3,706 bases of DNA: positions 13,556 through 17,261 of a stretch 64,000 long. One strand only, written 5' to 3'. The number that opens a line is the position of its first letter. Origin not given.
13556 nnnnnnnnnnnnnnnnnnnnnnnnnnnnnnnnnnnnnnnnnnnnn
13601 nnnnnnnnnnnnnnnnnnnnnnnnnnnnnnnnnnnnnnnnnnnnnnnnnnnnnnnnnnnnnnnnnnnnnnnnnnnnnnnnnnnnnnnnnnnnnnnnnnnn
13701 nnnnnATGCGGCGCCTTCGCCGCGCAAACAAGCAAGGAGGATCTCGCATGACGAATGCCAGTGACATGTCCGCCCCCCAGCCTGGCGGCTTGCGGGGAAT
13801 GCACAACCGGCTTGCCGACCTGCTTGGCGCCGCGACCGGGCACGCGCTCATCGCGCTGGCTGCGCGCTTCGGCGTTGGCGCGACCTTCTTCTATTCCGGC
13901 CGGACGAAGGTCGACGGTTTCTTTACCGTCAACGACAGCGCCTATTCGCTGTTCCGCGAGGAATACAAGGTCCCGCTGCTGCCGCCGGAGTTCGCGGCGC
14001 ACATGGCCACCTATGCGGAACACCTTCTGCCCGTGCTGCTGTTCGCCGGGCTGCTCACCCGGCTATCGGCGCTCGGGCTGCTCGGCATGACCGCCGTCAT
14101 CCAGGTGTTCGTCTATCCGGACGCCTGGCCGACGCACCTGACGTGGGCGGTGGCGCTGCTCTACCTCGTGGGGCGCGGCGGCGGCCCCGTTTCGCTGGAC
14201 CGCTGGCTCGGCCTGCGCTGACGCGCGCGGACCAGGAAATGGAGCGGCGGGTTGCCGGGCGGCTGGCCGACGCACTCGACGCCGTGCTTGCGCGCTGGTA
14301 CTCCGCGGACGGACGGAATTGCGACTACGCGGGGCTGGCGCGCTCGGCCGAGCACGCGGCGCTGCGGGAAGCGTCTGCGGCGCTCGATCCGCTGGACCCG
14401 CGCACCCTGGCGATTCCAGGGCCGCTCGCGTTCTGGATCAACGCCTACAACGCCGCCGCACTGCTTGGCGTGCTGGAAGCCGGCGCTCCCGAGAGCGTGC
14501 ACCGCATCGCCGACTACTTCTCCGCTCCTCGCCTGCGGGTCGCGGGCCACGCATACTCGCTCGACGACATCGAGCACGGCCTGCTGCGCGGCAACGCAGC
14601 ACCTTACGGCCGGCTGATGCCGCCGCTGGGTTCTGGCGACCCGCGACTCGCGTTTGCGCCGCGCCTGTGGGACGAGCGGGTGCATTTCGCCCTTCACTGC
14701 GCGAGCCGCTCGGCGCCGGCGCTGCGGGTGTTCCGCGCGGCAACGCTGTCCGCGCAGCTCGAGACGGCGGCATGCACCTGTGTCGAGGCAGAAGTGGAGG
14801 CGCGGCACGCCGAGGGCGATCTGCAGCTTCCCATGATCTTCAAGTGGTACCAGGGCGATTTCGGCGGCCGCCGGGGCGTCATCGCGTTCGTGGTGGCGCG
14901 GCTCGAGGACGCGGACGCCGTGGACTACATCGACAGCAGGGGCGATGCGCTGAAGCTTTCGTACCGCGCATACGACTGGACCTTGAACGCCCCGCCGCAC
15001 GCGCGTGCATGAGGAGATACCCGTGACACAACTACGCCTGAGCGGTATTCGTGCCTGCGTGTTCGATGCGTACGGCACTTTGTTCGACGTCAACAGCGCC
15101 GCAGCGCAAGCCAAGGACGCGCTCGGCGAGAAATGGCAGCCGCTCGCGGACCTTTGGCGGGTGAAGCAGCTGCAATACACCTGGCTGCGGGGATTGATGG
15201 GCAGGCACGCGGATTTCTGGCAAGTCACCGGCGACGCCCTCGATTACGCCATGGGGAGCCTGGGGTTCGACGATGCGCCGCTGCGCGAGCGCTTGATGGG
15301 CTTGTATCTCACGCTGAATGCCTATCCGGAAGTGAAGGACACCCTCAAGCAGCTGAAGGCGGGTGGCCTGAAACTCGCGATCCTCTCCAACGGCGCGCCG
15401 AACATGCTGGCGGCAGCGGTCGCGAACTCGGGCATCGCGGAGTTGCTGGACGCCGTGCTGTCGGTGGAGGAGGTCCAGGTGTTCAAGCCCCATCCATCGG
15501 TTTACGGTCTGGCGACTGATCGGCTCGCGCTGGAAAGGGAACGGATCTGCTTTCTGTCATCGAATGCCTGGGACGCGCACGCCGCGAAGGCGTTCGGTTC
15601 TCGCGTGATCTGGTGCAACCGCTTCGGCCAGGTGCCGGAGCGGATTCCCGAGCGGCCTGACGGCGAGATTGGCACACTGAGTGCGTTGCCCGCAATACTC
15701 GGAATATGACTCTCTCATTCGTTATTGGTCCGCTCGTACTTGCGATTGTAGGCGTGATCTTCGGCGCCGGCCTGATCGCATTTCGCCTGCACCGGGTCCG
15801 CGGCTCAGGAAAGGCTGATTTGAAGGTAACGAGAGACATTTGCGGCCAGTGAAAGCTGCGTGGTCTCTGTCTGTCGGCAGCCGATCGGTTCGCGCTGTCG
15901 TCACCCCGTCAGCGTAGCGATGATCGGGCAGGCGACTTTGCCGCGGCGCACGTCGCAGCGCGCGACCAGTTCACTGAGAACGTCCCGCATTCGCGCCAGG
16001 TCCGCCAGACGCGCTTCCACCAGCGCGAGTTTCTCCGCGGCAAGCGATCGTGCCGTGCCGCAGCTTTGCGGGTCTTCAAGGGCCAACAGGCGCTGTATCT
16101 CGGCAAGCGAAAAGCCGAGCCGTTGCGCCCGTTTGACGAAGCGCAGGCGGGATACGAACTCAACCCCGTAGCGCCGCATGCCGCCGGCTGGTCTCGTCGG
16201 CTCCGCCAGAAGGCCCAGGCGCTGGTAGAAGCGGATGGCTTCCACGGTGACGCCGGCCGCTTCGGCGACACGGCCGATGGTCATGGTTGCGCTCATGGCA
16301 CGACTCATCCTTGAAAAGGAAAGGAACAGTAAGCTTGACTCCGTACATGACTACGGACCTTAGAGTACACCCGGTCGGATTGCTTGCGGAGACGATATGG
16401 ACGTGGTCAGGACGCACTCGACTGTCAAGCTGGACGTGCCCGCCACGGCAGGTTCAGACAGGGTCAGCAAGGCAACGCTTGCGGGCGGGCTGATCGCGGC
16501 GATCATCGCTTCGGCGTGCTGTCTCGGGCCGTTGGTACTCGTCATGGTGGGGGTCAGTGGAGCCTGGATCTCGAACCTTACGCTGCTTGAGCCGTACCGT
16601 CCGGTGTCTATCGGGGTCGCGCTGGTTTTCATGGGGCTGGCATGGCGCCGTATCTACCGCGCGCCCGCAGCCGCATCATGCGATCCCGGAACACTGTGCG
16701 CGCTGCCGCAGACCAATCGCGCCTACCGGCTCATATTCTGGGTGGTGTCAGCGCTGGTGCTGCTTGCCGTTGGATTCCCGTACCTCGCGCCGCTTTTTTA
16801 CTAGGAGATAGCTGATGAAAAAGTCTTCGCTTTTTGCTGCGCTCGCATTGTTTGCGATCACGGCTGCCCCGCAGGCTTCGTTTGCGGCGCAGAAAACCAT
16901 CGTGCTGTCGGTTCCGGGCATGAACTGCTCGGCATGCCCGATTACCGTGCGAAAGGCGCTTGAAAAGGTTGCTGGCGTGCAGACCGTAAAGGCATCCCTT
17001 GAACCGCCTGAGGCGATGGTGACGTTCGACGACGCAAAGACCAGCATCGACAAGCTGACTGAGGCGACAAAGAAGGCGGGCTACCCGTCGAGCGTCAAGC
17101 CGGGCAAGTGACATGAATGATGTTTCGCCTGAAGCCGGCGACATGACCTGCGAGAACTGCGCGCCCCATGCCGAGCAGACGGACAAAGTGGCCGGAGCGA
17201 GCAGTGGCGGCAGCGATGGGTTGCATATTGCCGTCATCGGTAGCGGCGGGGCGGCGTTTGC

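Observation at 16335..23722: Extended mer-type regulon: merTPA plus MerR-HMA, CcdA-like protein, atypical P1B ATPase and CxxC DUF3179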

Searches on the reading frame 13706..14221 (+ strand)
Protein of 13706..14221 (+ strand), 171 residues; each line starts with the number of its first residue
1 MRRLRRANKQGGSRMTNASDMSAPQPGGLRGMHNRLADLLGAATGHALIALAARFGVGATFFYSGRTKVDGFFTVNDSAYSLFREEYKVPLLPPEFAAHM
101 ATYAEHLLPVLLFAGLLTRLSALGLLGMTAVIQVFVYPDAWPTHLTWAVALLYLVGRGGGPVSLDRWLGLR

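Call 107: search_protein_families(library=pfam, proteins=[window:13706-14221:+])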
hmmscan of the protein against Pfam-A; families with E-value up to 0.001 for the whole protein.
window:13706-14221:+ (171 aa): 1 family
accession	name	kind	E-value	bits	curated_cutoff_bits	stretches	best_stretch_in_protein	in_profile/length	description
PF07681.17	DoxX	-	2.1e-18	67.2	23.6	1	50-137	2-84/85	DoxX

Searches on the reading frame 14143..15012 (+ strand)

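Call 107: search_protein_families(library=pfam, proteins=[window:14143-15012:+])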
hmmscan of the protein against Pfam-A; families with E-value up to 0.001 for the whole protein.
window:14143-15012:+ (289 aa): 1 family
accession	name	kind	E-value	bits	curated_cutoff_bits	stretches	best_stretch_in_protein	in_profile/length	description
PF04784.19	DUF547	-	1.5e-29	103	27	1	95-210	10-121/125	Protein of unknown function, DUF547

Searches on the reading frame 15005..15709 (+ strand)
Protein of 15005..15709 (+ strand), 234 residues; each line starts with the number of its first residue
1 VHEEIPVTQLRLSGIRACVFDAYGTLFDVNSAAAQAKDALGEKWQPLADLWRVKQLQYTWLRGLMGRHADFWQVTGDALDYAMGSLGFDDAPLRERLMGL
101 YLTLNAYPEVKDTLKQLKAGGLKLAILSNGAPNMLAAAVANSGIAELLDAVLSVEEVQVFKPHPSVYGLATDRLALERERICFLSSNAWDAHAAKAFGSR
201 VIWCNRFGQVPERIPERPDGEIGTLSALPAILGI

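Call 107: search_protein_families(library=pfam, proteins=[window:15005-15709:+])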
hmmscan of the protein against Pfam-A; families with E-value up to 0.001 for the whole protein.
window:15005-15709:+ (234 aa): 4 families
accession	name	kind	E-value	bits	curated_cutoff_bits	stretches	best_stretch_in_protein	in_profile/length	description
PF00702.32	Hydrolase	-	3.2e-25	90.1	26.4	1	15-198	1-191/191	haloacid dehalogenase-like hydrolase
PF13419.12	HAD_2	-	5.9e-15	56.3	23.8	1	103-203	77-177/178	Haloacid dehalogenase-like hydrolase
PF13344.12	Hydrolase_6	-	3.4e-05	24.3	27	0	101-172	10-76/101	Haloacid dehalogenase-like hydrolase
PF12710.13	HAD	-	4e-05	24.5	27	1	19-163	2-142/189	haloacid dehalogenase-like hydrolase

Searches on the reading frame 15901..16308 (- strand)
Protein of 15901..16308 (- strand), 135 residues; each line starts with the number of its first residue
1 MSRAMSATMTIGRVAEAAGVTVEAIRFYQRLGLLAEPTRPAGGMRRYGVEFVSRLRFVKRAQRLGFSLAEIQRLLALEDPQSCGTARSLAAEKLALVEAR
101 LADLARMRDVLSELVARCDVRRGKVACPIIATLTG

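Call 8: search_protein_families(library=pfam, proteins=[window:15901-16308:-])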
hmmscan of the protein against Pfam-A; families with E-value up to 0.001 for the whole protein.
window:15901-16308:- (135 aa): 3 families
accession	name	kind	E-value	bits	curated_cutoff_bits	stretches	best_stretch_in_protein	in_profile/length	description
PF09278.17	MerR-DNA-bind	-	2.3e-19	70.2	25.4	1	52-114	1-65/65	MerR, DNA binding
PF13411.12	MerR_1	-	1.6e-18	67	21.6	1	9-76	1-67/69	MerR HTH family regulatory protein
PF00376.29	MerR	-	4e-13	49.4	28.2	1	10-47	1-38/38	MerR family regulatory protein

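Call 9: search_protein_families(library=ncbifam, proteins=[window:15901-16308:-])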
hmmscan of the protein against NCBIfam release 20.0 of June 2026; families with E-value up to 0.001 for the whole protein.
window:15901-16308:- (135 aa): 17 families
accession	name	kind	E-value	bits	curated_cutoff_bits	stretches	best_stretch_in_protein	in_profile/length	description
NF010315.0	PRK13752.1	subfamily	2.8e-48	163.6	261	1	8-134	7-133/144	mercury resistance transcriptional regulator MerR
TIGR02051.1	MerR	equivalog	1.7e-44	151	150.85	1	10-133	1-124/124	mercury resistance transcriptional regulator MerR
TIGR02044.1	CueR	equivalog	1.6e-26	92.8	147.4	1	9-133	1-126/127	Cu(I)-responsive transcriptional regulator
NF007069.0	PRK09514.1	equivalog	9e-25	87.3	143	1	10-133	3-130/141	Zn(2+)-responsive transcriptional regulator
TIGR02047.1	CadR-PbrR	equivalog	9.2e-25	87.1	151.45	1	9-132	1-126/127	Cd(II)/Pb(II)-responsive transcriptional regulator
TIGR02043.1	ZntR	equivalog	5.2e-23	81.6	167.95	1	10-133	3-130/131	Zn(2+)-responsive transcriptional regulator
NF007590.0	PRK10227.1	equivalog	2.1e-17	63.5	244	1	9-135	1-128/135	Cu(I)-responsive transcriptional regulator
TIGR01950.1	SoxR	equivalog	2e-16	60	116.9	1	8-115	1-110/142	redox-sensitive transcriptional activator SoxR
NF047375.1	HeatShock_HspR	equivalog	4.7e-12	45.7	105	1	9-80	4-75/92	heat shock protein transcriptional repressor HspR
TIGR02054.1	MerD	equivalog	4.8e-10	40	103.65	1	8-114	3-109/120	mercuric resistance transcriptional repressor MerD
NF041849.1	trans_regNmlR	equivalog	5.1e-10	39.4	175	1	9-109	1-103/117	stress response transcriptional regulator NmlR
NF050798.1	TF_FtsR_Actino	equivalog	2.2e-08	34.5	150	1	18-120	15-120/223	transcriptional regulator FtsR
NF033783.1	coreg_MerD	equivalog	2.7e-06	27.8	170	1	8-114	3-109/121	mercury resistance co-regulator MerD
NF053740.1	TransRegTnrAGPos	equivalog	3.3e-05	24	140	1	8-78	12-81/108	hypothetical protein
NF047377.1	heat_HspR_dupli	exception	5.6e-05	22.7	300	1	15-79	12-76/214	heat shock protein transcriptional repressor HspR, fused homodimer type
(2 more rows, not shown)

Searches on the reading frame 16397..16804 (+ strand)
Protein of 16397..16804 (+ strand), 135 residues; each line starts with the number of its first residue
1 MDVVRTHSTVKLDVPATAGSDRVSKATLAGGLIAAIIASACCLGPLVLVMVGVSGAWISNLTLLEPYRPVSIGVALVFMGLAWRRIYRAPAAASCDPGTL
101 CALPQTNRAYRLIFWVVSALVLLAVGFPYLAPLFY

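Call 8: search_protein_families(library=pfam, proteins=[window:16397-16804:+])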
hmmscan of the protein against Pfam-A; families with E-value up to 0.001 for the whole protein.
window:16397-16804:+ (135 aa): 1 family
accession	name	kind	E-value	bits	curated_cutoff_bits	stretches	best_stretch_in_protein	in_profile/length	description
PF02411.20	MerT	-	1.3e-43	148.1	32.9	1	24-135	7-116/116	MerT mercuric transport protein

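Call 9: search_protein_families(library=ncbifam, proteins=[window:16397-16804:+])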
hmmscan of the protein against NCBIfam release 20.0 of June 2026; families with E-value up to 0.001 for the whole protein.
window:16397-16804:+ (135 aa): 4 families
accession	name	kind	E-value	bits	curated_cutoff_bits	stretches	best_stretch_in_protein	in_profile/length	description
NF010314.2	PRK13751.2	equivalog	6.6e-49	164.9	150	1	24-135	7-116/116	mercuric ion transporter MerT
NF045683.1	MerT_CopZ_Se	exception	4.5e-30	104.9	375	1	29-134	17-120/235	MerT/CopZ fusion-like heavy metal transport selenoprotein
NF033556.1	MerTP_fusion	equivalog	5.8e-16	58.7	180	1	31-135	2-104/186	mercuric transport protein MerTP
NF033560.1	merT_RC607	exception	1.1e-05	25.7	130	1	26-87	4-65/97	mercuric transport protein MerT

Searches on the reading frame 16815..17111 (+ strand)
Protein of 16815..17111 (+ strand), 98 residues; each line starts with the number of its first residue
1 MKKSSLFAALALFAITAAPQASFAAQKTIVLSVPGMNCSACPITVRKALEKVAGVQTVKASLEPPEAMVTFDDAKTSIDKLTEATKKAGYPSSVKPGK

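Call 8: search_protein_families(library=pfam, proteins=[window:16815-17111:+])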
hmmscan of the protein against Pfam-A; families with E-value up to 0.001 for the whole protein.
window:16815-17111:+ (98 aa): 1 family
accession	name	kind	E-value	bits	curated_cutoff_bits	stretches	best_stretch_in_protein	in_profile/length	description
PF00403.32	HMA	-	1.3e-12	48.4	24.8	1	30-90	1-61/62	Heavy-metal-associated domain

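Call 9: search_protein_families(library=ncbifam, proteins=[window:16815-17111:+])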
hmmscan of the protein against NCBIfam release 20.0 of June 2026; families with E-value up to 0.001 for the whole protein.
window:16815-17111:+ (98 aa): 14 families
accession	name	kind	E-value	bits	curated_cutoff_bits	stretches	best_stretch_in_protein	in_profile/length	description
TIGR02052.1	MerP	equivalog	3.5e-33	114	92.55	1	6-95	4-91/92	mercury resistance system periplasmic binding protein MerP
NF041115.1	UxxU_metal_bind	equivalog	1.4e-17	63.6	95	1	24-95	1-72/74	metal-binding (seleno)protein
NF045683.1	MerT_CopZ_Se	exception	6.1e-17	61.9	375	1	18-94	153-229/235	MerT/CopZ fusion-like heavy metal transport selenoprotein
NF033795.1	chaper_CopZ_Bs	exception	3.4e-14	52.8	91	1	29-90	2-63/66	copper chaperone CopZ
NF047957.1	CopZ_AFE_1862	equivalog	2e-13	50.5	85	1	30-91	2-60/62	CopZ family metallochaperone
NF033556.1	MerTP_fusion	equivalog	2e-13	50.4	180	1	25-91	118-184/186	mercuric transport protein MerTP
NF033794.2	chaper_CopZ_Eh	exception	3.3e-13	49.6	95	1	31-94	4-67/68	copper chaperone CopZ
TIGR00003.1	TIGR00003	subfamily_domain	2.9e-11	43.4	62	1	31-90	4-63/66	copper ion binding protein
NF010311.1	PRK13748.1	subfamily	2e-09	36.9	600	1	30-94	2-65/560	mercury(II) reductase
NF033553.1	MerP_Gpos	exception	2.3e-08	33.8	110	1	19-90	37-109/112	mercury resistance system substrate-binding protein MerP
NF007952.0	PRK10671.1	equivalog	5.9e-08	31.3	1316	1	15-92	91-165/838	copper-exporting P-type ATPase CopA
NF033781.1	chaper_CopP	exception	4.6e-06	26.7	112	1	29-90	2-62/65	copper-binding metallochaperone CopP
NF008262.1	PRK11033.1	equivalog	1.5e-05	23.6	1005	1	24-91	38-103/731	zinc/cadmium/mercury/lead-transporting ATPase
NF033775.1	P_type_ZntA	exception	2.1e-05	23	1240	1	20-91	41-110/732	Zn(II)/Cd(II)/Pb(II) translocating P-type ATPase ZntA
